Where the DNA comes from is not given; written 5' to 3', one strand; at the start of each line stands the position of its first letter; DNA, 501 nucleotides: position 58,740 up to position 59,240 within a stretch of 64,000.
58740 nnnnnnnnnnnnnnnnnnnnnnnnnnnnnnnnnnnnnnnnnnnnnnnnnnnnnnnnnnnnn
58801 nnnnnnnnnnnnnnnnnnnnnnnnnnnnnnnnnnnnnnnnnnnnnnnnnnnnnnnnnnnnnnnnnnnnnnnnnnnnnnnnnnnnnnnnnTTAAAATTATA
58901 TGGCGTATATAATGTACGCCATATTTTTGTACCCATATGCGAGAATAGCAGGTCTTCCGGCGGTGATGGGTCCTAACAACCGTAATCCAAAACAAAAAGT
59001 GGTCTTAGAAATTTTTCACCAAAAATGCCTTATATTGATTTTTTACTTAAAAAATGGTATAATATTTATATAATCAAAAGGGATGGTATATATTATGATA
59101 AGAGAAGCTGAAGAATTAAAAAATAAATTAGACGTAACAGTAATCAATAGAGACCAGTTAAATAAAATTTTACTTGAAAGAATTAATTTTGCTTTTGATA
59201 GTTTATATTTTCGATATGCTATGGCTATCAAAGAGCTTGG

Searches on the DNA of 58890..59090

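Call 48: search_rna_families(source=window, start=58890, end=59090, threshold=evalue, max_evalue=10)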
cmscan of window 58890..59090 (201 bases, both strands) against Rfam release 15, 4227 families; matches with E-value up to 10: 9.
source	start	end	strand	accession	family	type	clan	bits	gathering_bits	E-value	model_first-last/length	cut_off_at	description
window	58894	59018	-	RF02901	AaHKsRNA41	Gene; sRNA;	-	24.2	97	0.00064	1-187/187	no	Aggregatibacter sRNA 41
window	58936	59063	-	RF01774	rpsL_ricks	Cis-reg; leader;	-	22.8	60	1.3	1-131/131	no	Rickettsia rpsL leader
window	58983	59039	-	RF03035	nqrA-Marinomonas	Gene; sRNA;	-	17.2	95.5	1.5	1-134/134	no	nqrA-Marinomonas RNA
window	58890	58932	+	RF00789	mir-286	Gene; miRNA;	-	16.8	54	0.94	1-101/101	no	mir-286 microRNA precursor family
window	58900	59006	+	RF03029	RT-8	Gene; sRNA;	-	16.3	87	1.9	1-92/92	no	RT-8 RNA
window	58898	58924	-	RF03394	mir-2574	Gene; miRNA;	-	13.5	90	5.1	22-48/68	no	mir-2574 microRNA precursor family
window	58898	58924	+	RF03394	mir-2574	Gene; miRNA;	-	12.9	90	7.4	22-48/68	no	mir-2574 microRNA precursor family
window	58890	58931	+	RF02538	TarB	Gene; sRNA;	-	12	80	7.1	39-79/79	5'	Vibrio ToxT activated RNA TarB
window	58890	58926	+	RF01398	isrP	Gene; sRNA;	-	11.7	45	6.1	109-148/148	5'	isrP Hfq binding RNA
